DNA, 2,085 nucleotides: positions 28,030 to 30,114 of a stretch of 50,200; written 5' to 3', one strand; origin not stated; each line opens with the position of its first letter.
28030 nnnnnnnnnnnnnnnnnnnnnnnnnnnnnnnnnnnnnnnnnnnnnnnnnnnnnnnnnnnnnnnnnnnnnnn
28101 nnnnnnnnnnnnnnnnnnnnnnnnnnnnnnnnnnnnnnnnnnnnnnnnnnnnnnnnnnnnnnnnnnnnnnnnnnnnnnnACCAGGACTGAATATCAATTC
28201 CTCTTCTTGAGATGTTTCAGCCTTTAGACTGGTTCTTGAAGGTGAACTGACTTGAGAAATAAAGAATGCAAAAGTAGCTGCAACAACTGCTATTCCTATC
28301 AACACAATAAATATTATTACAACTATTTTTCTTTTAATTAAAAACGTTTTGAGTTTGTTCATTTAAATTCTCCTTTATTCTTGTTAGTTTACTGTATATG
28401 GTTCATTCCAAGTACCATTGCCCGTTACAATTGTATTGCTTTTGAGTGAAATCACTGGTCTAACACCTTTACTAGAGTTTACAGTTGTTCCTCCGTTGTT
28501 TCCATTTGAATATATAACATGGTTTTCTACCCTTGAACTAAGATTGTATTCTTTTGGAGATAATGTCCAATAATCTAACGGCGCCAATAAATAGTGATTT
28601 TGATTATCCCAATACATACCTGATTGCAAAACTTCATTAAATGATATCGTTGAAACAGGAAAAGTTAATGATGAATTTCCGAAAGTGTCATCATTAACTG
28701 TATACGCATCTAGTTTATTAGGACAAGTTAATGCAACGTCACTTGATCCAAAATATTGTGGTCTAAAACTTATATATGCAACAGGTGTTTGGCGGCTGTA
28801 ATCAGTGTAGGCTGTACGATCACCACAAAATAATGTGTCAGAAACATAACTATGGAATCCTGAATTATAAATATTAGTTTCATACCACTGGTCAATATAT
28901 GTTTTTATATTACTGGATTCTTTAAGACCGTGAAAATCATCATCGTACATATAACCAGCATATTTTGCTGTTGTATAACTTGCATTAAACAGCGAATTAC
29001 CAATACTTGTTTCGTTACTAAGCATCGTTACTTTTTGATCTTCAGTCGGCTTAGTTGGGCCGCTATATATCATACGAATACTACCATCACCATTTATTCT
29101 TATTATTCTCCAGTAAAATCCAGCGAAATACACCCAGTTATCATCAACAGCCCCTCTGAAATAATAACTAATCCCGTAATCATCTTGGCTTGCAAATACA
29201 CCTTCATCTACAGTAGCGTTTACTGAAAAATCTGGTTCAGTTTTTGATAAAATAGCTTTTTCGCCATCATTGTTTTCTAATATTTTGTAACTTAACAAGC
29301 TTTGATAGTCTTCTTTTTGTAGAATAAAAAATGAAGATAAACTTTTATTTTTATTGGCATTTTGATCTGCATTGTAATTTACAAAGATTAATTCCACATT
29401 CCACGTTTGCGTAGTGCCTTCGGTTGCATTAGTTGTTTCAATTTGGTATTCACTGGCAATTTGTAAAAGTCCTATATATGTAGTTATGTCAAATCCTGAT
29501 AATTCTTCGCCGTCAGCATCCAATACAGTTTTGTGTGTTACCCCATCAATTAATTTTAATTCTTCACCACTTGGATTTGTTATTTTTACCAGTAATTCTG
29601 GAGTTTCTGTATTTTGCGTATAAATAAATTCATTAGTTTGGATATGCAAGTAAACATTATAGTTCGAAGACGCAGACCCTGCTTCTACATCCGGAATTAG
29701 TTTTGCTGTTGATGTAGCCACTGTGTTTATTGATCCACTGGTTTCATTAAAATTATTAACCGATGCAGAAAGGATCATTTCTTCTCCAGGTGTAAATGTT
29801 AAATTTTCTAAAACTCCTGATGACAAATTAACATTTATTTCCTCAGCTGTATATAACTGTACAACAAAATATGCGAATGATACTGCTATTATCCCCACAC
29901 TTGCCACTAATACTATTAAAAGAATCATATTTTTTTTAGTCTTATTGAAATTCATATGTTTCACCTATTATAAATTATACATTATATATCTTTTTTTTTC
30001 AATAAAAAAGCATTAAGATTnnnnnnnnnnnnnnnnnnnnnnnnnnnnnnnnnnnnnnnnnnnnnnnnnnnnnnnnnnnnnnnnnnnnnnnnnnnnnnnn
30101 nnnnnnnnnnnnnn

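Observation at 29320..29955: The shared N-module (~210 aa) resembles TasA/camelysin-type, SipW-processed fibre subunits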

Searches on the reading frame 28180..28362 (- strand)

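Call 24: search_protein_families(library=ncbifam, proteins=[window:28180-28362:-], max_evalue=10)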
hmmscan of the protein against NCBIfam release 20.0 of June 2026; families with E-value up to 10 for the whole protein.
seq(61 aa): 7 families
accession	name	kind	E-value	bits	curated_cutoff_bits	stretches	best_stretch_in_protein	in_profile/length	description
NF005826.1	PRK07718.1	equivalog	0.009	15.9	140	1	10-45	3-38/143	flagellar basal body-associated protein FliL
TIGR04361.1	TrbK_Ti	equivalog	0.0098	16.2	50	1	14-52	3-40/64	entry exclusion protein TrbK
NF004285.1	PRK05696.1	equivalog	0.012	15.4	179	1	10-53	17-60/171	flagellar basal body-associated protein FliL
TIGR01006.1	polys_exp_MPA1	subfamily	0.055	12.9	296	1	3-51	12-58/226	CspC family polysaccharide chain length determinant protein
NF005435.1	PRK07021.1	equivalog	0.057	13.3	131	1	10-55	6-53/157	flagellar basal body-associated protein FliL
NF038272.1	strep_PBP1A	exception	0.15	10.3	1075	1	9-52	8-51/658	penicillin-binding protein PBP1A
NF041600.1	cyt_ox_CcoM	equivalog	0.75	10.3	40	1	19-35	6-22/34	cytochrome c oxidase subunit CcoM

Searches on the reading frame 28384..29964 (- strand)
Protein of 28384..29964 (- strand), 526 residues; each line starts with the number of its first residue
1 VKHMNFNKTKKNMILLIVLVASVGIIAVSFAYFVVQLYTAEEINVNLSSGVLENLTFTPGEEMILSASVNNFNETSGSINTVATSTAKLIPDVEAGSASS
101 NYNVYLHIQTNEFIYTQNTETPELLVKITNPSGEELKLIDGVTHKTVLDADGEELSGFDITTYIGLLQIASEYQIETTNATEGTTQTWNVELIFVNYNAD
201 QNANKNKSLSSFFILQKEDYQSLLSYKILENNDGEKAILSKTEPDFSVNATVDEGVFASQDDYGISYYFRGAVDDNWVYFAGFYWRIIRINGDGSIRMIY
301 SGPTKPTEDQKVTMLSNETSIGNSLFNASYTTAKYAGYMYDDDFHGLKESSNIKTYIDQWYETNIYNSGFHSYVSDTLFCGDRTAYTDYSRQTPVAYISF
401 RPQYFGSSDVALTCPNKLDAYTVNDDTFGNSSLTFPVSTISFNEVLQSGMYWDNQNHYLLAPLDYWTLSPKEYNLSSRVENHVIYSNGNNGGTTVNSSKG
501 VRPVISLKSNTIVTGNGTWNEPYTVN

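Call 4: search_protein_families(library=pfam, proteins=[window:28384-29964:-], max_evalue=1)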
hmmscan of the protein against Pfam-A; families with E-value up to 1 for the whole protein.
window:28384-29964:- (526 aa): 2 families
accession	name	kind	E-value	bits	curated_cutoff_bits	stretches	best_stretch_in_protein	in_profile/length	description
PF19789.6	DUF6273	-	0.0013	19.1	23.5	1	455-509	123-172/172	Domain of unknown function (DUF6273)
PF09610.15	Myco_arth_vir_N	-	0.097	13.4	22.4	1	4-22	1-19/32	Mycoplasma virulence signal region (Myco_arth_vir_N)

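Call 5: search_protein_families(library=ncbifam, proteins=[window:28384-29964:-], max_evalue=1)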
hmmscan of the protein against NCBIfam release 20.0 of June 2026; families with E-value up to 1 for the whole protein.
window:28384-29964:- (526 aa): 1 family
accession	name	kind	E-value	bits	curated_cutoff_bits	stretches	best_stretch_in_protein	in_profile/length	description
NF052683.1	UBP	equivalog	0.11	12.8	90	1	276-309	45-76/102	UBP family nucleoid-associated protein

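Call 7: search_solved_structures(query=A1, max_evalue=10)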
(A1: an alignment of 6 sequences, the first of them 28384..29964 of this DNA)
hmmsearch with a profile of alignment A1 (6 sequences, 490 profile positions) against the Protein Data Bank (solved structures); distinct sequences matched with E-value up to 10: 0.

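Call 35: search_protein_families(library=pfam, alignment_id=A4, max_evalue=1)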
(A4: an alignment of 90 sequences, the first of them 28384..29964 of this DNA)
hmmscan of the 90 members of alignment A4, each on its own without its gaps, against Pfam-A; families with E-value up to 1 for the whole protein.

A. member 1, window:28384-29964:- (526 aa): 2 families
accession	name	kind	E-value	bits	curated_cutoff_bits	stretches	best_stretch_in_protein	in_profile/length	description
PF19789.6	DUF6273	-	0.0013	19.1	23.5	1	455-509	123-172/172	Domain of unknown function (DUF6273)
PF09610.15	Myco_arth_vir_N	-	0.097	13.4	22.4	1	4-22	1-19/32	Mycoplasma virulence signal region (Myco_arth_vir_N)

B. families by the number of members that match (of 90 scanned): 60 families (the first 25 are shown)
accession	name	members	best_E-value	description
PF19789.6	DUF6273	33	1.6e-08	Domain of unknown function (DUF6273)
PF02706.20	Wzz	5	0.028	Chain length determinant protein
PF13273.12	DUF4064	4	0.05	Protein of unknown function (DUF4064)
PF03646.20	FlaG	3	0.031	FlaG protein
PF14902.11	DUF4494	2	0.0039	Domain of unknown function (DUF4494)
PF09919.14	DUF2149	2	0.061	Uncharacterized conserved protein (DUF2149)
PF22879.1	AIPR_N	2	0.07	Abortive infection phage resistance protein N-terminal domain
PF09340.15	NuA4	2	0.1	Histone acetyltransferase subunit NuA4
PF23638.1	DUF7145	2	0.24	Domain of unknown function (DUF7145)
PF25484.1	DUF7907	2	0.37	Domain of unknown function (DUF7907)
PF00041.27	fn3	1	1.5e-06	Fibronectin type III domain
PF09255.16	Antig_Caf1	1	0.0026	Caf1 Capsule antigen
PF25702.1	CrAss_Ring_2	1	0.003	Phage tail ring protein 2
PF03545.18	YopE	1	0.0036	Yersinia virulence determinant (YopE)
PF03285.20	Paralemmin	1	0.0048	Paralemmin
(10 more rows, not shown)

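Call 37: find_homologous_proteins(query=A4, max_evalue=1e-10)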
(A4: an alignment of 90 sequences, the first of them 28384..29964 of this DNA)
Query A4 (90 sequences) (526 aa, profile of the alignment): 1010 proteins with E <= 1e-10 among 8000 candidates; the best 120 are listed.
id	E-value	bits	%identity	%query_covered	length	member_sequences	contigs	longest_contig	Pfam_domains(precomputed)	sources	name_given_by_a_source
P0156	1.4e-193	662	38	40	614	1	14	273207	-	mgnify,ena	mgnify:CR=1 FL=1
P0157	1.9e-189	649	36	42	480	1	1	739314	PF19789.7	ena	-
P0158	8.4e-189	647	35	44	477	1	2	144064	PF19789.7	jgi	-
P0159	2.2e-188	645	35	44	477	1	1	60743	PF19789.7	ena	-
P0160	3.7e-188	645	30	52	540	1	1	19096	-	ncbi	-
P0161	5.6e-188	644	28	99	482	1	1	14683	PF19789.7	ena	-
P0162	6.3e-188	644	28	99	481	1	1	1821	PF19789.7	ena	-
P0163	7.5e-188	644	28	99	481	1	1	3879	PF19789.7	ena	-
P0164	1.1e-187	643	35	44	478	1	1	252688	PF19789.7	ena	-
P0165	1.3e-187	643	37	40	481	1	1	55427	PF19789.7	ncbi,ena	-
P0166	1.3e-187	643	35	43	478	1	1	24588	PF19789.7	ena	-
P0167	1.6e-187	642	28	99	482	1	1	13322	PF19789.7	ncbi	-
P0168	1.8e-187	642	35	44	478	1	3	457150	PF19789.7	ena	-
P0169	1.8e-187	642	27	99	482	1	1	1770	PF19789.7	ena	-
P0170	1.8e-187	642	35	44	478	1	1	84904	PF19789.7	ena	-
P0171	2.3e-187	642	28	99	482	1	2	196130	PF19789.7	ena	-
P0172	2.4e-187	642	28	99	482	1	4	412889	PF19789.7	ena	-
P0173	2.6e-187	642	28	99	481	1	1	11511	PF19789.7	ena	-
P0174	2.8e-187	642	27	99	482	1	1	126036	PF19789.7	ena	-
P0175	3.0e-187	642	28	99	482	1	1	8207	PF19789.7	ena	-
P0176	3.2e-187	641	28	99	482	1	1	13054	PF19789.7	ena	-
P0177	3.2e-187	641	28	99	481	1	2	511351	PF19789.7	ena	-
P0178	3.2e-187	641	28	99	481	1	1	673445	PF19789.7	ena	-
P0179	3.3e-187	641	28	99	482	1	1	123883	PF19789.7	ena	-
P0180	3.6e-187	641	27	99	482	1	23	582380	PF19789.7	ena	-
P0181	3.7e-187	641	28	99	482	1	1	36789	PF19789.7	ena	-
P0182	5.8e-187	641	37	40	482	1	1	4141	PF19789.7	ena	-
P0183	5.8e-187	641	28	99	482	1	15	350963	PF19789.7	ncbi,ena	-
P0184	8.6e-187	640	28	99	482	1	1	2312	PF19789.7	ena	-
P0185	9.4e-187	640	36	43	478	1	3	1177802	PF19789.7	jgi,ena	-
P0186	9.8e-187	640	28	99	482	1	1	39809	PF19789.7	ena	-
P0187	1.4e-186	639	28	98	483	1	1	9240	PF19789.7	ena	-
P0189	2.1e-186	639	35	44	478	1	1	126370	PF19789.7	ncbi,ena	-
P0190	2.2e-186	639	28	99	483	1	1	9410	PF19789.7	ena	-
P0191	1.4e-185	636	28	99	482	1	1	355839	PF19789.7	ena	-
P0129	4.9e-92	327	100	99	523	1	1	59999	-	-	-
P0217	3.1e-80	288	47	58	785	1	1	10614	PF19789.7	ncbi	-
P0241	2.4e-58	216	39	55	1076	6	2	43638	PF19789.7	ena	-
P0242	2.8e-58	216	40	60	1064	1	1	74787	PF19789.7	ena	-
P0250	2.3e-56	210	40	60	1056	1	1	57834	PF19789.7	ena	-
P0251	4.2e-56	209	43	55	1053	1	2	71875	PF19789.7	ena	-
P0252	4.4e-56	209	40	60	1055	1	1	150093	PF19789.7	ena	-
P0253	4.5e-56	209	43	55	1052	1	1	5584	PF19789.7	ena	-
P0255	4.9e-56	209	43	55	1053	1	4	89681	PF19789.7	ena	-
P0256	5.0e-56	209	43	55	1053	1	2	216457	PF19789.7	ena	-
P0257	6.7e-56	208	43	55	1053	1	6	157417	PF19789.7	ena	-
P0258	1.1e-55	207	42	55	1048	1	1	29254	PF19789.7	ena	-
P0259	1.1e-55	207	43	55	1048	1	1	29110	PF19789.7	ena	-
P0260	1.1e-55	207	43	55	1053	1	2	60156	PF19789.7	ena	-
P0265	8.9e-55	204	44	54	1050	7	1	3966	PF19789.7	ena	-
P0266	1.0e-54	204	42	55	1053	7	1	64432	PF19789.7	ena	-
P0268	1.9e-54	203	41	57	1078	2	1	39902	PF19789.7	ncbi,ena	-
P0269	2.1e-54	203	42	54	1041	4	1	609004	PF19789.7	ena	-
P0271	2.6e-54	203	42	55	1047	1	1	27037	PF19789.7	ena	-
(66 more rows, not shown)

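Call 66: search_solved_structures(query=A4, max_evalue=1)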
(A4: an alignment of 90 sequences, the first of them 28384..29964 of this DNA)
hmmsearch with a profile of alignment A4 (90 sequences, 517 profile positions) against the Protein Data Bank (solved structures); distinct sequences matched with E-value up to 1: 0.
